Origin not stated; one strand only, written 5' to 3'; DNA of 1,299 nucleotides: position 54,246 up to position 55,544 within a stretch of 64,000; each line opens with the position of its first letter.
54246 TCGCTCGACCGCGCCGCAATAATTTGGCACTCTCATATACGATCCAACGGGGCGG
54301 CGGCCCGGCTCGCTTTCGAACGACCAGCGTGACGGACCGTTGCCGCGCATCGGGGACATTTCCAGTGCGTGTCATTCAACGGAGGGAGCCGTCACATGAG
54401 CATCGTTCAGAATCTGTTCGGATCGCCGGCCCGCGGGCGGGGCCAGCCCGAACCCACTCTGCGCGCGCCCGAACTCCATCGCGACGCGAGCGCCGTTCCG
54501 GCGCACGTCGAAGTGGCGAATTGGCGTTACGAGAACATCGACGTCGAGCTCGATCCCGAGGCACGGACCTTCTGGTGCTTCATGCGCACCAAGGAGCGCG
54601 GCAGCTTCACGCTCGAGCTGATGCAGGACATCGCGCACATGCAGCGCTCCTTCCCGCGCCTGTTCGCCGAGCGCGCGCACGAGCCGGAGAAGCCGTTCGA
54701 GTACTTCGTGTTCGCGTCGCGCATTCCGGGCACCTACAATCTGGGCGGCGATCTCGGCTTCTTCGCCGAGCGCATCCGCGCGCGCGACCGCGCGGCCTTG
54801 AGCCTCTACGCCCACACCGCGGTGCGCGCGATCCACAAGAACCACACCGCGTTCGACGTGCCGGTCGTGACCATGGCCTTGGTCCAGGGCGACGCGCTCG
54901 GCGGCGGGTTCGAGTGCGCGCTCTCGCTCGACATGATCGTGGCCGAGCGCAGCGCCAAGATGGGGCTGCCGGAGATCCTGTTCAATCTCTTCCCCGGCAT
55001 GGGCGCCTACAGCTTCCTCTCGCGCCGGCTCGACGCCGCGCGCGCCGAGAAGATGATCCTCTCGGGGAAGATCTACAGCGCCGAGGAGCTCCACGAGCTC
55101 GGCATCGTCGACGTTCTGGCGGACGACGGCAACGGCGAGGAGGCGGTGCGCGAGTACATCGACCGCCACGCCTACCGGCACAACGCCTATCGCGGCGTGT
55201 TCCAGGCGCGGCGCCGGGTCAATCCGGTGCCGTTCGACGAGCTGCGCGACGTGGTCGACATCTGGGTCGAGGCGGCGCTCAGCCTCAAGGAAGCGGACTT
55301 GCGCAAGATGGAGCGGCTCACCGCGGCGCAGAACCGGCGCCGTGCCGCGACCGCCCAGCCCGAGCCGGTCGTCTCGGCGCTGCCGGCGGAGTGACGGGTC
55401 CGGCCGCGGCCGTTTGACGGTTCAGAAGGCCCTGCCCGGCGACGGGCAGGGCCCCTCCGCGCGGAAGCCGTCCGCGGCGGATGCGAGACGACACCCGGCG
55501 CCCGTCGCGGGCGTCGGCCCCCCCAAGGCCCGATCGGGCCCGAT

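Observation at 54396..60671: Crotonase plus RpfC-like hybrid kinase (TM, HisKA, HATPase, REC, HPt), small PAS protein and REC-PAS-HK: possible DSF-type acyl-signal system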

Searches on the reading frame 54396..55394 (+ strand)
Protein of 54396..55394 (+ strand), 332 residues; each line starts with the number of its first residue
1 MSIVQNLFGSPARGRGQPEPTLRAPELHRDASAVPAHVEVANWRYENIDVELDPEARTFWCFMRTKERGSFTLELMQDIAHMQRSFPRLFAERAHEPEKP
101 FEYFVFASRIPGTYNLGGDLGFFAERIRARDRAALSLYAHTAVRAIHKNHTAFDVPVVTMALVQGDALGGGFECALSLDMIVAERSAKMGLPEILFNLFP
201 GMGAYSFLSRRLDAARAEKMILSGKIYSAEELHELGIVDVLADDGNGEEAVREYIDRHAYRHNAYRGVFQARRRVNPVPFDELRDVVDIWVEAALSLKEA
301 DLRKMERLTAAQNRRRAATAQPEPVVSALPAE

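Call 4: search_protein_families(library=pfam, proteins=[window:54396-55394:+], max_evalue=0.01)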
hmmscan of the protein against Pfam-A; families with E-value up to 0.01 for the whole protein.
window:54396-55394:+ (332 aa): 2 families
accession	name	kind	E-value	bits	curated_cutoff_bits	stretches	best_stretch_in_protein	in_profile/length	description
PF00378.25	ECH_1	-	5e-21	75.6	27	1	138-243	70-175/251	Enoyl-CoA hydratase/isomerase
PF16113.10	ECH_2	-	2e-09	37.9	27.2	1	112-259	47-189/335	Enoyl-CoA hydratase/isomerase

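Call 5: search_protein_families(library=ncbifam, proteins=[window:54396-55394:+], max_evalue=0.01)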
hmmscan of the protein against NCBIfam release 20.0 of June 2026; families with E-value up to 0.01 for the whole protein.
window:54396-55394:+ (332 aa): 69 families (the best 25 are shown)
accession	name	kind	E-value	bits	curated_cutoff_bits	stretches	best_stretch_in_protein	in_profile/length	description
NF006452.0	PRK08788.1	equivalog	1.7e-112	375.3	177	1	42-320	14-288/291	crotonase/enoyl-CoA hydratase family protein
NF053515.1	SgnlFctrSynRpfF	equivalog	1.8e-65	221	550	1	64-317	37-285/288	diffusible signal factor synthase RpfF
NF051848.1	EnCoAHydtEchA19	equivalog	3.7e-20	72.5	400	1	117-255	60-194/258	enoyl-CoA hydratase EchA19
NF006566.0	PRK09076.1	subfamily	7.7e-19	68.3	286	1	114-254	62-195/260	enoyl-CoA hydratase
NF046063.1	oxepin_alt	equivalog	2.4e-18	66.5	300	1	116-257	59-196/254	oxepin-CoA hydrolase, alternative type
NF006100.0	PRK08252.1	subfamily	5.8e-18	65.4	282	1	159-253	94-188/254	crotonase/enoyl-CoA hydratase family protein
NF008727.0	PRK11730.1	equivalog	6.5e-18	64.4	870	1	116-258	66-204/717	fatty acid oxidation complex subunit alpha FadB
NF042430.2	EnCoAhydt_DpgD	equivalog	1.1e-17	64.3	400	1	117-256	58-195/258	enoyl-CoA-hydratase DpgD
TIGR03189.1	dienoyl_CoA_hyt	equivalog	3e-17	62.8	292.5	1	151-270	84-200/251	cyclohexa-1,5-dienecarbonyl-CoA hydratase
NF006007.0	PRK08138.1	subfamily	3.7e-17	62.6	355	1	154-249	98-191/261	enoyl-CoA hydratase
TIGR02437.1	FadB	equivalog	6.3e-17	61.2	933.55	1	114-259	64-205/714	fatty acid oxidation complex subunit alpha FadB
NF005804.0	PRK07659.1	equivalog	7.5e-17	61.7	311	1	151-293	93-232/260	enoyl-CoA hydratase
NF005803.0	PRK07658.1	equivalog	3e-16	59.6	313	1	151-243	91-181/257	enoyl-CoA hydratase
NF005700.0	PRK07511.1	subfamily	1e-15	58.1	274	1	117-253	63-195/260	enoyl-CoA hydratase family protein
NF007239.0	PRK09674.1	equivalog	1e-15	57.9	371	1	148-244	88-183/257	2,3-dehydroadipyl-CoA hydratase PaaF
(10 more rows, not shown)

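Call 6: search_solved_structures(query=window:54396-55394:+, max_evalue=0.00001, show_alignments=4)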
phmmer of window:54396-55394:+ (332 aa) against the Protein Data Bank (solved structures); distinct sequences matched with E-value up to 0.00001: 96 (the best 60 are shown).
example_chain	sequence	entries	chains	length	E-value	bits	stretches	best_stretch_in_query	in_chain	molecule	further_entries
3m6m_A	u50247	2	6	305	1.4e-54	188.9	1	54-317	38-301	RpfF protein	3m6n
7zq7_A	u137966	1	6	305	1.4e-54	188.8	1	47-317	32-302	Crotonase/enoyl-CoA hydratase family protein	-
5fus_A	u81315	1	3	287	2.1e-53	185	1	57-316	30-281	Putative enoyl CoA hydratase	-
6dgn_A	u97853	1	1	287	2.7e-53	184.6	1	57-316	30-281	RpfF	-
1hzd_A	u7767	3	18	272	6e-16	61.9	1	96-256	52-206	AU-BINDING PROTEIN/ENOYL-COA HYDRATASE | Methylglutaconyl-CoA hydratase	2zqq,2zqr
5wyb_B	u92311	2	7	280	1.5e-14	57.3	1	105-250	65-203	Probable enoyl-CoA hydratase/isomerase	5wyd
7eum_C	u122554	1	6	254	4.5e-14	55.7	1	155-246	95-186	Enoyl-CoA hydratase/isomerase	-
28bq_A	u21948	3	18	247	4.8e-14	55.6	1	155-245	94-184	Enoyl-CoA hydratase/isomerase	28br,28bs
9ula_A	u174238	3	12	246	4.8e-14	55.6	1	155-245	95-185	Enoyl-CoA hydratase/isomerase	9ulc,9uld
4fzw_A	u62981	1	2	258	6.6e-14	55.2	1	148-252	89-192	2,3-dehydroadipyl-CoA hydratase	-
6ldz_A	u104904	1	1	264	1.2e-13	54.3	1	160-251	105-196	Probable enoyl-CoA hydratase EchA1 (Enoyl hydrase) (Unsaturated acyl-CoA hydratase) (Croto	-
5kjp_A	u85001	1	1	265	1.2e-13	54.3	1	160-251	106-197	Enoyl-CoA hydratase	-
9qwv_A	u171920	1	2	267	1.9e-13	53.7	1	132-239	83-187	Enoyl-CoA hydratase, mitochondrial, putative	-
4di1_A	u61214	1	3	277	3.1e-13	53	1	150-251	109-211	Enoyl-CoA hydratase EchA17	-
2pbp_A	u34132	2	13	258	3.9e-13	52.6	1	159-241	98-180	Enoyl-CoA hydratase subunit I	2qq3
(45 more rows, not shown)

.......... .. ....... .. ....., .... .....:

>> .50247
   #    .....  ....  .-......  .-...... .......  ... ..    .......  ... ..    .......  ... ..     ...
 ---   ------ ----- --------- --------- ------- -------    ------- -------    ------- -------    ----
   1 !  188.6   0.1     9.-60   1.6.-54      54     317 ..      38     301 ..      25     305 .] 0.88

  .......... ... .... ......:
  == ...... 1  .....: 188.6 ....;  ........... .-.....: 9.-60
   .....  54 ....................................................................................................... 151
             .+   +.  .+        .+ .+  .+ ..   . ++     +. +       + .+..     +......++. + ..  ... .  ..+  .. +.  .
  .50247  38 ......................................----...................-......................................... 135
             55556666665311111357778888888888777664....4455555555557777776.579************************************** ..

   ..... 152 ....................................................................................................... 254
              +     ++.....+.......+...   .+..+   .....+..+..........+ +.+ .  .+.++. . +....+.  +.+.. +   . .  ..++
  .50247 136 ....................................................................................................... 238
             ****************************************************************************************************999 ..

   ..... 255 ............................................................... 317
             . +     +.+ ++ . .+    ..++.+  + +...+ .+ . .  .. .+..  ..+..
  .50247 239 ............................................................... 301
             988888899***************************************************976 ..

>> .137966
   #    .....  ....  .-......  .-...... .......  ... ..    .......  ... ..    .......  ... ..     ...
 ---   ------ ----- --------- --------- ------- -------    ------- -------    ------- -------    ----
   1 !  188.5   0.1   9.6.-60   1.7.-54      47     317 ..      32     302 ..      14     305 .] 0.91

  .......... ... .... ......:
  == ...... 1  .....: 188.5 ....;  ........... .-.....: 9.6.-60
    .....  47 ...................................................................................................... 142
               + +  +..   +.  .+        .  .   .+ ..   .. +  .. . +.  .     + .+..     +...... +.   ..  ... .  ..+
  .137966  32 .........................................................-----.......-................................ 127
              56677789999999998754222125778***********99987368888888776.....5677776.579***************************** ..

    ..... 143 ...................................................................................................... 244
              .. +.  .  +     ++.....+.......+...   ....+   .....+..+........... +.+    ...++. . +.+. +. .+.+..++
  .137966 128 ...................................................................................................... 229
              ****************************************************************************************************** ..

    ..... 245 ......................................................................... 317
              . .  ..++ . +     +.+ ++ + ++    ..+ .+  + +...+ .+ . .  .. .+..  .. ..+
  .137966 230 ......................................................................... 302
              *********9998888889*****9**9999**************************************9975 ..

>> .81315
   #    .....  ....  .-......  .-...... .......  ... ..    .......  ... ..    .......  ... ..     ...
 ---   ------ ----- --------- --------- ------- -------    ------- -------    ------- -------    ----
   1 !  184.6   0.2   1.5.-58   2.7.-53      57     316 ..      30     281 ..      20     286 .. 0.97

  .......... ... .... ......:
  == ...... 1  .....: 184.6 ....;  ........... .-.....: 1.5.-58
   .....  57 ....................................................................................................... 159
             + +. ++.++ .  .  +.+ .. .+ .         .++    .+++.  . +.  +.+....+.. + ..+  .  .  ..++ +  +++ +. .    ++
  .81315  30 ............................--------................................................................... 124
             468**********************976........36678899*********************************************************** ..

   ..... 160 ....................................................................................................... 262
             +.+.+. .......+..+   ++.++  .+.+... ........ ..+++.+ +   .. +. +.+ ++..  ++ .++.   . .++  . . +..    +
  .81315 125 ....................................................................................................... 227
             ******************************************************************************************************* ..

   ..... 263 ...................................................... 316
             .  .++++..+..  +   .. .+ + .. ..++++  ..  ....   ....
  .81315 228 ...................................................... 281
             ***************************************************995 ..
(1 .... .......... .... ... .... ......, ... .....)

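Call 9: find_homologous_proteins(query=window:54396-55394:+, max_evalue=1e-10)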
Query window:54396-55394:+ (332 aa): 7998 proteins with E <= 1e-10 among 8000 candidates; the best 120 are listed.
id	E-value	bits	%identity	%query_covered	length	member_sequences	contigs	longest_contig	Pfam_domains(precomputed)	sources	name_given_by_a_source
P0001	5.0e-219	744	100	100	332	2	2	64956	PF00378.26,PF16113.11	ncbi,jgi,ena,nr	ncbi:MAG TPA: crotonase/enoyl-CoA hydratase family protein [Alphaproteobacteria bacterium]|nr:croton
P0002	8.7e-190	648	87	100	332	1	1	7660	PF00378.26,PF16113.11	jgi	jgi:DSF synthase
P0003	2.3e-151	522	72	100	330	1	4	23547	PF00378.26,PF16113.11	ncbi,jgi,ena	jgi:DSF synthase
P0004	1.8e-149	515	73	95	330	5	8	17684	PF00378.26,PF16113.11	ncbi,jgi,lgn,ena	jgi:DSF synthase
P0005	3.0e-149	515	73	95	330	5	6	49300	PF00378.26,PF16113.11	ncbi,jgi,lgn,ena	jgi:DSF synthase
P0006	6.6e-146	504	79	84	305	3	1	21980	PF00378.26,PF16113.11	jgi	jgi:DSF synthase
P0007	1.1e-145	503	71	95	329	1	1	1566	PF00378.26,PF16113.11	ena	-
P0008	8.6e-145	500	67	99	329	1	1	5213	PF00378.26,PF16113.11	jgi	-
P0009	1.0e-144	500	70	95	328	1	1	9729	PF00378.26,PF16113.11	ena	-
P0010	1.2e-144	500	69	95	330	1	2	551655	PF00378.26,PF16113.11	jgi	jgi:DSF synthase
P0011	1.6e-144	499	68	99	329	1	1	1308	PF00378.26,PF16113.11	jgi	-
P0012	1.8e-144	499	68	100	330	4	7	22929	PF00378.26,PF16113.11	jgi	jgi:DSF synthase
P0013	2.5e-144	499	66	99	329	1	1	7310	PF00378.26,PF16113.11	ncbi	-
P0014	3.4e-144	498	67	100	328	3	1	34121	PF00378.26,PF16113.11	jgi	jgi:DSF synthase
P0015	3.9e-144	498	68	99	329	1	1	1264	PF00378.26,PF16113.11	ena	-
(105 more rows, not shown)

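Call 13: find_related_loci(query=A1, collection=genome_contigs, flank=10000)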
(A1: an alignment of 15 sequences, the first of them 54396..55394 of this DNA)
Query A1 (332 aa) in genome_contigs; peptide patterns used: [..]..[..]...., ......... (x = any residue, [..] = any of these).
600 stretches matched a pattern (row limit reached: there are more); 590 encode a relative of the query (tblastn E <= 1e-3); the best 80 are kept; 80 distinct loci.
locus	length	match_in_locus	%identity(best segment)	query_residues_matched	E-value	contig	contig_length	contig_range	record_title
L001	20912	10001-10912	67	18-318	1e-131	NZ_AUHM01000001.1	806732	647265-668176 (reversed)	Inquilinus limosus DSM 16000 G537DRAFT_scaffold00001.1_C, whole genome shotgun sequence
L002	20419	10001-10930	65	18-322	3e-128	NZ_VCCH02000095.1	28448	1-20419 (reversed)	Mycobacterium sp. KBS0706 95, whole genome shotgun sequence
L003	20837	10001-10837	64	44-322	2e-119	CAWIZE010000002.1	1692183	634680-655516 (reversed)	MAG: uncultured proteobacterium isolate MFD05512.bin.1.215 genome assembly, contig: contig_13388, whole genome shotgun s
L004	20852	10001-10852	63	45-328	4e-118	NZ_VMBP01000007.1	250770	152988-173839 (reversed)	Ancylobacter moscoviensis strain 3C NODE_7_length_250770_cov_148.716574, whole genome shotgun sequence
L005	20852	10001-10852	62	45-328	2e-116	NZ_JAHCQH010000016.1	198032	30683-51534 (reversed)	Ancylobacter radicis strain VKM B-3255 GCM70008190_16, whole genome shotgun sequence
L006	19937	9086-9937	61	45-328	2e-114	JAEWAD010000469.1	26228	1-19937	MAG: Proteobacteria bacterium isolate OH_PBB_198 k127_1888473, whole genome shotgun sequence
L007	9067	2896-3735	62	44-322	4e-113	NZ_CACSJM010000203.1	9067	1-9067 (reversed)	Roseomonas sp. 18066 isolate 18066_Roseomonas_Ancestor_Tube, whole genome shotgun sequence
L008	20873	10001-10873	57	30-317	6e-111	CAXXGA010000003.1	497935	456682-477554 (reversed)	MAG: Breoghania sp. isolate c25fde7c-5ef0-4a0e-b70d-964709d767e8 genome assembly, contig: contig_3, whole genome shotgun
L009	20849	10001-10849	58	45-327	1e-110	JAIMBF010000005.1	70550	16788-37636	MAG: Terriglobia bacterium isolate HOT.MB2.42 NODE_372_length_70550_cov_666.804152, whole genome shotgun sequence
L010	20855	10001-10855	60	45-328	2e-110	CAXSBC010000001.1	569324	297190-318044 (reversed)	MAG: uncultured Acetobacteraceae bacterium isolate private_X9_metawrap_bin.1 genome assembly, contig: private_X9_metawra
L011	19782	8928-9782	60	45-328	6e-110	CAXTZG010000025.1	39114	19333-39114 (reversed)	MAG TPA_asm: uncultured Acetobacteraceae bacterium isolate public_SRR7232211_metawrap_bin.1 genome assembly, contig: pub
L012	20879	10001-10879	57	33-324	5e-109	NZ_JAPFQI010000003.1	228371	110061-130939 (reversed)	Sabulicella glaciei strain MDT2-1-1 _3, whole genome shotgun sequence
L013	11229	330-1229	58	28-328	3e-108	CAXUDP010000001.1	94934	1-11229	MAG TPA_asm: uncultured Acetobacteraceae bacterium isolate private_T1914_metawrap_bin.3 genome assembly, contig: private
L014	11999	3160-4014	59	45-328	7e-108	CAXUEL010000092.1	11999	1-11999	MAG TPA_asm: uncultured Acetobacteraceae bacterium isolate public_SRR14722188_metawrap_bin.1 genome assembly, contig: pu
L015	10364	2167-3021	60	45-328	1e-107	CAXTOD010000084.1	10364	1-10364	MAG TPA_asm: uncultured Acetobacteraceae bacterium isolate public_SRR14722221_metawrap_bin.5 genome assembly, contig: pu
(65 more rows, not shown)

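Call 34: search_protein_families(library=ncbifam, proteins=[L004:9893-10861:+], max_evalue=1e-30)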
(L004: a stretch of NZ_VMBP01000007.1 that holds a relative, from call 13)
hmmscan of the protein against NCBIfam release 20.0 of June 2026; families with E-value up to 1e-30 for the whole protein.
L004:9893-10861:+ (322 aa): 2 families
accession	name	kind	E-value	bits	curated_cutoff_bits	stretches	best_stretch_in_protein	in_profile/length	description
NF006452.0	PRK08788.1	equivalog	6.2e-114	380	177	1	36-312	16-288/291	crotonase/enoyl-CoA hydratase family protein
NF053515.1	SgnlFctrSynRpfF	equivalog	3.7e-60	203.6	550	1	60-307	41-283/288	diffusible signal factor synthase RpfF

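Call 42: find_encoding_contigs(protein=P0002, flank=10000, max_places=2)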
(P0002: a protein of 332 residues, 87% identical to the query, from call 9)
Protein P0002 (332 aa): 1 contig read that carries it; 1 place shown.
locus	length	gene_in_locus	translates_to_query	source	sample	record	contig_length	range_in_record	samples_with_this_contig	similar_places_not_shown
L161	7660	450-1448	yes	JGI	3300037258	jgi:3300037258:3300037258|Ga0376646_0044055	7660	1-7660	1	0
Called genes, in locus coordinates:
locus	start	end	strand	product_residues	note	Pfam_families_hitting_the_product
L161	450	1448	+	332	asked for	PF00378:ECH_1, PF16113:ECH_2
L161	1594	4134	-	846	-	PF00512:HisKA, PF02518:HATPase_c, PF00072:Response_reg, PF01627:Hpt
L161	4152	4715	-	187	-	PF07310:PAS_5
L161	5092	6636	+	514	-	PF00072:Response_reg, PF00989:PAS, PF13188:PAS_8 (weak), PF08448:PAS_4, PF13426:PAS_9 (weak), PF00512:HisKA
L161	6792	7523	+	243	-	PF13649:Methyltransf_25 (faint), PF13489:Methyltransf_23 (weak), PF08241:Methyltransf_11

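Call 43: find_encoding_contigs(protein=P0006, flank=10000, max_places=2)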
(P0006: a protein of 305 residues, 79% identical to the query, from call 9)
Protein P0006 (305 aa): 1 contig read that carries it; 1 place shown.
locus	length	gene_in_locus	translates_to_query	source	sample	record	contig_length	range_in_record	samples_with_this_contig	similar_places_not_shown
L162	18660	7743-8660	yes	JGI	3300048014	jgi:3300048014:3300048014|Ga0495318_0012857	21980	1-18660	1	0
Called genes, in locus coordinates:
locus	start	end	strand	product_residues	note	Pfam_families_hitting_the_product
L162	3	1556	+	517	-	?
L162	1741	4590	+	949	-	PF07715:Plug, PF00691:OmpA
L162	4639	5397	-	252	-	PF00440:TetR_N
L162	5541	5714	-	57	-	PF06945:DUF1289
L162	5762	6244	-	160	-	PF00210:Ferritin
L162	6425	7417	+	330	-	PF01699:Na_Ca_ex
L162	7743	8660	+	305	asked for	PF16113:ECH_2, PF00378:ECH_1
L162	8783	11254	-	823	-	PF00512:HisKA, PF02518:HATPase_c, PF00072:Response_reg, PF01627:Hpt (weak)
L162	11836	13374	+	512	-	PF00072:Response_reg, PF13188:PAS_8 (faint), PF00989:PAS (faint), PF08448:PAS_4, PF00512:HisKA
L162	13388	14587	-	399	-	PF08028:Acyl-CoA_dh_2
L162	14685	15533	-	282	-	PF08450:SGL, PF24684:Vgb_lyase (faint)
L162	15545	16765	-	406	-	PF00155:Aminotran_1_2, PF12897:Asp_aminotransf (weak)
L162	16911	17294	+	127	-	PF12680:SnoaL_2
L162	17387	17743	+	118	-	-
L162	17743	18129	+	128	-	PF13560:HTH_31, PF01381:HTH_3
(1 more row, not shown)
